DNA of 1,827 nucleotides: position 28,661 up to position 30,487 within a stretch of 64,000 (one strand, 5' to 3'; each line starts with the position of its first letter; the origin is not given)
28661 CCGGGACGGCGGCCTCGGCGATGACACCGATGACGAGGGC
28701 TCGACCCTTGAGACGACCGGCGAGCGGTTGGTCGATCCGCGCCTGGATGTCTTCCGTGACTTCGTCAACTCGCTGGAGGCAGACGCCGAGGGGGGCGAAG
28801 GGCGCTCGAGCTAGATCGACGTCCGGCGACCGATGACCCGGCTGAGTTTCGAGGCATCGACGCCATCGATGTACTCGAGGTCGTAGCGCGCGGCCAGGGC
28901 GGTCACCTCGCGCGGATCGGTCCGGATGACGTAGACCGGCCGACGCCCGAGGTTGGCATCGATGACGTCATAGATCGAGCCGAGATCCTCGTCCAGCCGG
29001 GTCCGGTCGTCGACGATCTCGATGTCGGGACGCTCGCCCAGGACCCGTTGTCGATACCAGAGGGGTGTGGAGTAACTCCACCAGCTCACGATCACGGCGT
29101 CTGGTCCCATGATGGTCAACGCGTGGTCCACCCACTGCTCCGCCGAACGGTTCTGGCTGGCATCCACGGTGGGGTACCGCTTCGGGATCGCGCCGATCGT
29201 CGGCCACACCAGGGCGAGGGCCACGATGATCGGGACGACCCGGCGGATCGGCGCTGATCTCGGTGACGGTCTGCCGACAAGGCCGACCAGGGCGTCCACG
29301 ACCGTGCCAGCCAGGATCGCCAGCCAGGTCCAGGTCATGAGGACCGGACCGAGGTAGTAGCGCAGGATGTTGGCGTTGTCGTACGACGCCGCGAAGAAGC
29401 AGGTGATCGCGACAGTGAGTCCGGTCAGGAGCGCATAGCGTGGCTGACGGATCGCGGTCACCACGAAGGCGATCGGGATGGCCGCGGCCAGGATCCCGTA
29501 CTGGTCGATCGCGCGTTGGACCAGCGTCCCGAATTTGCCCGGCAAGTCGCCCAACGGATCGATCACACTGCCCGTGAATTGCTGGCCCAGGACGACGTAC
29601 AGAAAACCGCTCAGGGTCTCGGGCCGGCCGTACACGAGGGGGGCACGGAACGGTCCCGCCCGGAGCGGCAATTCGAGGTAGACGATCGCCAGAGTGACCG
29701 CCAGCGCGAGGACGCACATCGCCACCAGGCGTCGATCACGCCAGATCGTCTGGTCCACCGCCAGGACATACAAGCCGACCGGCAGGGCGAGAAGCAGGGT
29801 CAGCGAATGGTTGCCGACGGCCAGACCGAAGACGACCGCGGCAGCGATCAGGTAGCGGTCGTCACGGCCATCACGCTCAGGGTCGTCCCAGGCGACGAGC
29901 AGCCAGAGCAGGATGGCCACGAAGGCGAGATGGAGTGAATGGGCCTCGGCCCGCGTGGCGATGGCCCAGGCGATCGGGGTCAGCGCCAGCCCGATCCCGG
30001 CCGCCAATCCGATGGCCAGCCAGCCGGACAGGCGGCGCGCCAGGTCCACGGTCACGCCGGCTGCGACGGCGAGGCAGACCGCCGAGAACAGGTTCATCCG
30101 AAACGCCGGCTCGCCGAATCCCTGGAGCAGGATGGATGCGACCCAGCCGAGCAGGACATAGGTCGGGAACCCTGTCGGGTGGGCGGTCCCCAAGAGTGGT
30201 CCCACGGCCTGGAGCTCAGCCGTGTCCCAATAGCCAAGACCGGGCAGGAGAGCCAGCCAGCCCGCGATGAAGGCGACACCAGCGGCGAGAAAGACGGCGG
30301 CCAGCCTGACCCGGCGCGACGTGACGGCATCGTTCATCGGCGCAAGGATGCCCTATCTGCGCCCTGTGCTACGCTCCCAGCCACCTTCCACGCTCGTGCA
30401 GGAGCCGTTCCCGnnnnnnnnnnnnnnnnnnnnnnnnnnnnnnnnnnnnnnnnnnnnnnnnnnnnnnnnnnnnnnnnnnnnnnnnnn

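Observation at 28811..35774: Giant 1800-aa GT-C fusion glycosyltransferase (GT87/DUF2029-like + beta-propeller + PMT/GT39-like) paired with a divergent DUF2723 protein, adjacent to the PIM cluster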

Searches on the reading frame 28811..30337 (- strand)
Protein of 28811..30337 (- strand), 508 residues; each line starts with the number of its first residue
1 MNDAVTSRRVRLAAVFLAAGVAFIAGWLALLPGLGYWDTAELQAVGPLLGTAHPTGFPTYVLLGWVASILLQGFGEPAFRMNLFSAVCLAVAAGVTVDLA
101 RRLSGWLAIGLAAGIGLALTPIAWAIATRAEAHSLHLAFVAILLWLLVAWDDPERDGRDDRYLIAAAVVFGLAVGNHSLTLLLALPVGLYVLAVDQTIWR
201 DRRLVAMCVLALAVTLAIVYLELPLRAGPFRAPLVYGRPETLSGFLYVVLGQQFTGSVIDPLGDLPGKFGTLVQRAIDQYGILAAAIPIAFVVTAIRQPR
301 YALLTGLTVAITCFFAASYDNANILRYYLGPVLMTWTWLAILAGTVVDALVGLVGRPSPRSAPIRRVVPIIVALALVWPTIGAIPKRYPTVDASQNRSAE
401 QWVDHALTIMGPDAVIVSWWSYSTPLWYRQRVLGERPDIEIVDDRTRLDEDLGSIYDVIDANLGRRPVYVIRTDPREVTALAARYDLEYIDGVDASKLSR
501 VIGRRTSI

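Call 6: search_protein_families(library=pfam, proteins=[window:28811-30337:-], max_evalue=0.1)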
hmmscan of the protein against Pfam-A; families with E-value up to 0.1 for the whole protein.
window:28811-30337:- (508 aa): 2 families
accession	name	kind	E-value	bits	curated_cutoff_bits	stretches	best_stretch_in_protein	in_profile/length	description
PF11028.14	TMEM260-like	-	1.5e-25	90.4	24.2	1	38-194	1-172/179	Protein O-mannosyl-transferase TMEM260-like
PF13231.12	PMT_2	-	4e-10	40.6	26.1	1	62-217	5-156/160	Dolichyl-phosphate-mannose-protein mannosyltransferase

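Call 7: search_protein_families(library=ncbifam, proteins=[window:28811-30337:-], max_evalue=0.1)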
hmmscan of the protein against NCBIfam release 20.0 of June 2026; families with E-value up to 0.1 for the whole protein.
window:28811-30337:- (508 aa): 2 families
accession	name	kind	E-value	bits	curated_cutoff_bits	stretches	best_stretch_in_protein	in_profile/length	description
NF051875.1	glycan_WsfD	subfamily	0.0017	17.2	80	1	59-224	72-242/452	glycan biosynthesis hexose transferase WsfD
TIGR01332.1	cyt_b559_alpha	equivalog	0.037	14.1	93.95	0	398-446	15-60/80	cytochrome b559 subunit alpha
